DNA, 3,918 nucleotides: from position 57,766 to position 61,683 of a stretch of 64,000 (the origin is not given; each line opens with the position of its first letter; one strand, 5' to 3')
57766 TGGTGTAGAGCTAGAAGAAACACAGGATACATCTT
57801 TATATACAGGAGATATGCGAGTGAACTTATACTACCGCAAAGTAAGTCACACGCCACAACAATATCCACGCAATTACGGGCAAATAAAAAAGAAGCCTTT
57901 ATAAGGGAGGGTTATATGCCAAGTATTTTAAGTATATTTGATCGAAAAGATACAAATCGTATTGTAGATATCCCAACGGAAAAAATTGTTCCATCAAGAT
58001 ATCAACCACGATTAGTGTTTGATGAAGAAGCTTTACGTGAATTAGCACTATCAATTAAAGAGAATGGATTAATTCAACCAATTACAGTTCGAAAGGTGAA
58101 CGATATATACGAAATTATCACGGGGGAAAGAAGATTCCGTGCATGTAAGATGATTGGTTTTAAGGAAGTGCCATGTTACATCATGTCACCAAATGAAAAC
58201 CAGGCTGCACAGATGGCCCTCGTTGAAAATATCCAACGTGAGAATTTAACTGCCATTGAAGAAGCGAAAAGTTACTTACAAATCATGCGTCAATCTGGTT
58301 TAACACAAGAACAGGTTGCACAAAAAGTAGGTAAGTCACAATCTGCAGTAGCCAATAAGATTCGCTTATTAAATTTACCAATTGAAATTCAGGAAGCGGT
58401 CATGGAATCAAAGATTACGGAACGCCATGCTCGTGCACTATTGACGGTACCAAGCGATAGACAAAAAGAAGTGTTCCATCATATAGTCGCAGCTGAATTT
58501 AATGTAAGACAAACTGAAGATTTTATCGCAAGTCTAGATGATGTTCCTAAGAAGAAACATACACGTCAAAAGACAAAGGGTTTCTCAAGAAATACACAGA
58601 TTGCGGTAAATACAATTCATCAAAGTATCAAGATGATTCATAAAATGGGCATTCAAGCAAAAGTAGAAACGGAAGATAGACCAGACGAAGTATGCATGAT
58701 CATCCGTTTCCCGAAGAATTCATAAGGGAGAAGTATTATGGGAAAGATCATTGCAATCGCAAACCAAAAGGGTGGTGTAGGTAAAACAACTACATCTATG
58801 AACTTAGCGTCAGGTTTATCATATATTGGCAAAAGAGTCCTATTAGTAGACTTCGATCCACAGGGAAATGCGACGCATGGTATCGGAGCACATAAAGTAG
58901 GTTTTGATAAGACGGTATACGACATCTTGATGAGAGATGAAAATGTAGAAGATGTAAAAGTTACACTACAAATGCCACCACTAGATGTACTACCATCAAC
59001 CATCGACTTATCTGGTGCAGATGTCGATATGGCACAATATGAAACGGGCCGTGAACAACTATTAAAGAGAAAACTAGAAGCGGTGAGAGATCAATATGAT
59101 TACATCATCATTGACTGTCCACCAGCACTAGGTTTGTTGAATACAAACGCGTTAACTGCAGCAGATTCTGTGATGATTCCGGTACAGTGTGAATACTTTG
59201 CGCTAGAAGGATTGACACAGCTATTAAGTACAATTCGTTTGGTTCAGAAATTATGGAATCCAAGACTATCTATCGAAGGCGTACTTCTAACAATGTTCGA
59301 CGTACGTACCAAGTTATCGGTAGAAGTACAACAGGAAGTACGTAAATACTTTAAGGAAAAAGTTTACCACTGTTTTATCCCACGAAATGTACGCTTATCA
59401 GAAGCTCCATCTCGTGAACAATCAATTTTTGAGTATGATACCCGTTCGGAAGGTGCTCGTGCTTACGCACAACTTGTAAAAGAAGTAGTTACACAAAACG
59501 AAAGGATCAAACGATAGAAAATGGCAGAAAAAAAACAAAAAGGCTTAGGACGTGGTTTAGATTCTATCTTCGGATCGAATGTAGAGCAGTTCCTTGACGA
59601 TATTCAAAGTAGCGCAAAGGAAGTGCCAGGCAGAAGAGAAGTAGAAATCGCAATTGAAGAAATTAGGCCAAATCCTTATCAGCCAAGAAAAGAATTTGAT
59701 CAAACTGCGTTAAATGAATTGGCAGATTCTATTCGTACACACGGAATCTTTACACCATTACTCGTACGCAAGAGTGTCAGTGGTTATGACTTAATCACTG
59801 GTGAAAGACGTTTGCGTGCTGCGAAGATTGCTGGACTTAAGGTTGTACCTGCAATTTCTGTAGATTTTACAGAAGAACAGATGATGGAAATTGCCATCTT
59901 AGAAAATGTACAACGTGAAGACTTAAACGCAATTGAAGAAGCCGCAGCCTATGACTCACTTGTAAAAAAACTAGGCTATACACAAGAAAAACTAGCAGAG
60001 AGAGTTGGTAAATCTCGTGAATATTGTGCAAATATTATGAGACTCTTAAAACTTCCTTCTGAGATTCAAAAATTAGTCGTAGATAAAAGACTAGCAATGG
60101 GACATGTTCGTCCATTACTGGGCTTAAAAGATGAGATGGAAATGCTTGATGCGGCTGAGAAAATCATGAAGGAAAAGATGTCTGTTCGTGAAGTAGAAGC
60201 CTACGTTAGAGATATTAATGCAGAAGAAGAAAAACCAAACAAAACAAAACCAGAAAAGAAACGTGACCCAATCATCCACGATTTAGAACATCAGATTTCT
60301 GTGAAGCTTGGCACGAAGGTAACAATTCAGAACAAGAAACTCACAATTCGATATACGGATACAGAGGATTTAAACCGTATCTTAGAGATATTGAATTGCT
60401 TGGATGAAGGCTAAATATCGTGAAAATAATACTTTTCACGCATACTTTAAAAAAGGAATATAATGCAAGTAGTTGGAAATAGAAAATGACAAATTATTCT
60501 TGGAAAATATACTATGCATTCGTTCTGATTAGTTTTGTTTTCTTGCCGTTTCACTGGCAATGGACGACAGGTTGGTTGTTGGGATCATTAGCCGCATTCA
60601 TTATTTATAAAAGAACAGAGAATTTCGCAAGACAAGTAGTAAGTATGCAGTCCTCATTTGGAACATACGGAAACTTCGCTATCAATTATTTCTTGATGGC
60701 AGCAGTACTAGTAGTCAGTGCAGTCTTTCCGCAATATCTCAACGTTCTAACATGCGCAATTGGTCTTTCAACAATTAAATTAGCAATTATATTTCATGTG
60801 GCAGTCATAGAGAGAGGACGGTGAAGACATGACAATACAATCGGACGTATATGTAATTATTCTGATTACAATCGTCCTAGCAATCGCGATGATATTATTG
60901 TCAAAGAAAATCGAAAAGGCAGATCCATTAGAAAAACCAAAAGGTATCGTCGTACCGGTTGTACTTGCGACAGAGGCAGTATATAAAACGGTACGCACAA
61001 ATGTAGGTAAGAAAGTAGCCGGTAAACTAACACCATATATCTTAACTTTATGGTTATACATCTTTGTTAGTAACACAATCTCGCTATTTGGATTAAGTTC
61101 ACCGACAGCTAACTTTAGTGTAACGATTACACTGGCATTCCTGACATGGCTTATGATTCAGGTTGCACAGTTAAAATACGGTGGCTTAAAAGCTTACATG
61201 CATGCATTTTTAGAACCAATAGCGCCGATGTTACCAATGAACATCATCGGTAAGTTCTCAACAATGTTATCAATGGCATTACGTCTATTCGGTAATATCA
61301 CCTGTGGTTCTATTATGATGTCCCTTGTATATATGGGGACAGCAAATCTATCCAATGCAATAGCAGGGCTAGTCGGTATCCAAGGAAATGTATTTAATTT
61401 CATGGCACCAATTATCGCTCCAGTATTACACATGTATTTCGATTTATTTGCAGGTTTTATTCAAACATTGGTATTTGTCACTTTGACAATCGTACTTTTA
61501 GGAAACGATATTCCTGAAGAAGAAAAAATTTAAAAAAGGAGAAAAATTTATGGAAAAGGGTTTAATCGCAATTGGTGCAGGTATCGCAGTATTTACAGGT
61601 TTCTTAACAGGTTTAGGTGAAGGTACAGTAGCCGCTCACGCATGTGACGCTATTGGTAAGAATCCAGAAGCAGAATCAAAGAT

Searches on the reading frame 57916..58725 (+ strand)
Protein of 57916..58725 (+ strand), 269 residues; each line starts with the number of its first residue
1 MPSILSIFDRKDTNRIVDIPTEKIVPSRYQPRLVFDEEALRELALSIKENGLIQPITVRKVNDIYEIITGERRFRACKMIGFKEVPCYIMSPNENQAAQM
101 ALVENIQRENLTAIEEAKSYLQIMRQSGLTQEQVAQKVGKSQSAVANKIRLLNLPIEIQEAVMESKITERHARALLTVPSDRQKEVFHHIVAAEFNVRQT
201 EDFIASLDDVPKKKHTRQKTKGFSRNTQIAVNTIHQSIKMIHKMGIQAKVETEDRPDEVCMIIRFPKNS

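Call 5: search_protein_families(library=pfam, proteins=[window:57916-58725:+])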
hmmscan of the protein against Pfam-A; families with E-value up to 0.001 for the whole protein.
window:57916-58725:+ (269 aa): 3 families
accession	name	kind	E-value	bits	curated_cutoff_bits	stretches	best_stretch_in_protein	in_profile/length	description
PF17762.8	HTH_ParB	-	5e-35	120.2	22.6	1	109-207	1-100/102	ParB HTH domain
PF02195.25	ParB_N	-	4.6e-29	100.8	26.3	1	16-107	3-95/95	ParB N-terminal domain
PF01381.28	HTH_3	-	0.00029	21.2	23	1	123-146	4-27/55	Helix-turn-helix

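Call 26: search_protein_families(library=ncbifam, proteins=[window:57916-58725:+], max_evalue=0.01)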
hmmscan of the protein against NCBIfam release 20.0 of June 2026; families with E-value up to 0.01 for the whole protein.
window:57916-58725:+ (269 aa): 6 families
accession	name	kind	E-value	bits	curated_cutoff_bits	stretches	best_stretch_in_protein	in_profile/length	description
TIGR04285.1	nucleoid_noc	exception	1.1e-95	319.8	315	1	16-267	2-255/255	nucleoid occlusion protein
TIGR00180.1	parB_part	domain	2.8e-52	177.2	58.45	1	17-187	6-182/186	ParB/RepB/Spo0J family partition protein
TIGR03734.1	PRTRC_parB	hypoth_equivalog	6.4e-32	110.8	278.6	1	29-206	6-188/555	PRTRC system ParB family protein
TIGR03454.1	partition_RepB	equivalog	2.3e-18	66.6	201.5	1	11-219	59-273/325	plasmid partitioning protein RepB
NF010406.0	PRK13832.1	subfamily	1.3e-12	47.1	640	1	38-191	27-183/578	plasmid partitioning protein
NF053625.1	SerKinSerKArch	equivalog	5.9e-05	22.3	380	1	37-128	32-127/244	ADP-dependent L-serine kinase SerK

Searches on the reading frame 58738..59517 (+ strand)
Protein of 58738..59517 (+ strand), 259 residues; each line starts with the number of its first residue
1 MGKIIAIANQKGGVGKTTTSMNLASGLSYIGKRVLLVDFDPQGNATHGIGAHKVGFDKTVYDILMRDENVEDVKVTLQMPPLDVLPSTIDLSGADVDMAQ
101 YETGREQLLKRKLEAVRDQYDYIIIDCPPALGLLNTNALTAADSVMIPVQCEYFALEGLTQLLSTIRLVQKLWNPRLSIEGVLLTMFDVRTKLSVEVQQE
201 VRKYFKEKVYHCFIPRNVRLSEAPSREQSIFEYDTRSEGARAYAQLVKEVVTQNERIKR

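Call 5: search_protein_families(library=pfam, proteins=[window:58738-59517:+])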
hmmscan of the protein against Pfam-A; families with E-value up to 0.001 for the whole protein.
window:58738-59517:+ (259 aa): 8 families
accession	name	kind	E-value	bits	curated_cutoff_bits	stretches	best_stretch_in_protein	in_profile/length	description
PF13614.12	AAA_31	-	2.1e-68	230.2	27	1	3-179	2-177/177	AAA domain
PF01656.29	CbiA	-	4e-27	95.1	25.4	1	5-229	1-124/125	CobQ/CobB/MinD/ParA nucleotide binding domain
PF00142.24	Fer4_NifH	-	1.5e-14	54.6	25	1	10-256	7-250/271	4Fe-4S iron sulfur cluster binding proteins, NifH/frxC family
PF09140.17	MipZ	-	7.9e-14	52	20.7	1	4-159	2-139/262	ATPase MipZ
PF06564.18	CBP_BcsQ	-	1e-11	45.3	21.3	1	3-246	2-229/234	Cellulose biosynthesis protein BcsQ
PF10609.15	ParA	-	6.3e-10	39.3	27.1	1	3-132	4-124/246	NUBPL iron-transfer P-loop NTPase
PF02374.21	ArsA_ATPase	-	1.5e-07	31.4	24.3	1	10-44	8-42/305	Anion-transporting ATPase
PF07015.17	VirC1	-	0.0001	22.2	24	0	3-40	2-39/231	VirC1 protein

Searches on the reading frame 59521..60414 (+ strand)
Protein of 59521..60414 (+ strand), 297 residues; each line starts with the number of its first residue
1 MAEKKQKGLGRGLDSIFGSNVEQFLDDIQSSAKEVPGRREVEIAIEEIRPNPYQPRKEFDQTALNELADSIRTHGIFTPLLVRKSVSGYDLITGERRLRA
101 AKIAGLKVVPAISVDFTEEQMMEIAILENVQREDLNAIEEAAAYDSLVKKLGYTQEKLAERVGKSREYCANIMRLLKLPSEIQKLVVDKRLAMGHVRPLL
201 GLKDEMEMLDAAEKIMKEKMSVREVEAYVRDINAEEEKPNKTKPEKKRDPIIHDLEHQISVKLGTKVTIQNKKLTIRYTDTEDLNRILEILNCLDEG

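Call 5: search_protein_families(library=pfam, proteins=[window:59521-60414:+])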
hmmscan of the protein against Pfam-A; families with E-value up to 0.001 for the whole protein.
window:59521-60414:+ (297 aa): 4 families
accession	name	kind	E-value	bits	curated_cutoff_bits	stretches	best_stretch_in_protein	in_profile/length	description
PF17762.8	HTH_ParB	-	8.6e-37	125.8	22.6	1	133-233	1-101/102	ParB HTH domain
PF02195.25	ParB_N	-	2.5e-31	108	26.3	1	42-131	5-95/95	ParB N-terminal domain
PF23552.2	ParB_C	-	7.3e-08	32.2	23.8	1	248-291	1-49/50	ParB dimerisation domain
PF01381.28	HTH_3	-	5.9e-05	23.5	23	1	149-174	6-31/55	Helix-turn-helix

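Call 26: search_protein_families(library=ncbifam, proteins=[window:59521-60414:+], max_evalue=0.01)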
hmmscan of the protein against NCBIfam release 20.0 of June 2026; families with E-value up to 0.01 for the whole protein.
window:59521-60414:+ (297 aa): 8 families
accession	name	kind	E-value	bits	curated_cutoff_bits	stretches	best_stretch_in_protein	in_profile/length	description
TIGR04285.1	nucleoid_noc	exception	1.8e-69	234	315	1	42-279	4-239/255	nucleoid occlusion protein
TIGR00180.1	parB_part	domain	2.3e-56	190.5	58.45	1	39-214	4-184/186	ParB/RepB/Spo0J family partition protein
TIGR03734.1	PRTRC_parB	hypoth_equivalog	1.9e-29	102.6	278.6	1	53-232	6-189/555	PRTRC system ParB family protein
TIGR03454.1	partition_RepB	equivalog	8.1e-15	55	201.5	1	35-184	59-210/325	plasmid partitioning protein RepB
NF010406.0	PRK13832.1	subfamily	1.1e-10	40.7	640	1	48-168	12-135/578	plasmid partitioning protein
NF010440.0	PRK13866.1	equivalog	9.5e-07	28.3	522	1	63-142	89-170/336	plasmid partitioning protein RepB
NF053625.1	SerKinSerKArch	equivalog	0.00011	21.4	380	1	54-131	25-105/244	ADP-dependent L-serine kinase SerK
NF002711.0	PRK02539.1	equivalog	0.0046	16.9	112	0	64-124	9-69/85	DUF896 family protein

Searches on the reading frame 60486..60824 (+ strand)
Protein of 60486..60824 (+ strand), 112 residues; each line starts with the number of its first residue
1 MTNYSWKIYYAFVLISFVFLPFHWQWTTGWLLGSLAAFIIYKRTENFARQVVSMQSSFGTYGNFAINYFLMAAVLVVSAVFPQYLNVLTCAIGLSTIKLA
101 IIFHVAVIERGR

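Call 5: search_protein_families(library=pfam, proteins=[window:60486-60824:+])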
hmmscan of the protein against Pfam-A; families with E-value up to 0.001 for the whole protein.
window:60486-60824:+ (112 aa): 1 family
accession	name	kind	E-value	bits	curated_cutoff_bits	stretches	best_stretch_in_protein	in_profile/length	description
PF03899.21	ATP-synt_I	-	1.2e-05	26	25.1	1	8-95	7-99/99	ATP synthase I chain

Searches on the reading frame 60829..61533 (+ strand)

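Call 5: search_protein_families(library=pfam, proteins=[window:60829-61533:+])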
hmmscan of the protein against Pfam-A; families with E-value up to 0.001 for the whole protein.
window:60829-61533:+ (234 aa): 1 family
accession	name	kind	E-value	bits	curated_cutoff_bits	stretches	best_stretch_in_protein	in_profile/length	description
PF00119.25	ATP-synt_A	-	3.2e-40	138.7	33.9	1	9-222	4-214/217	ATP synthase A chain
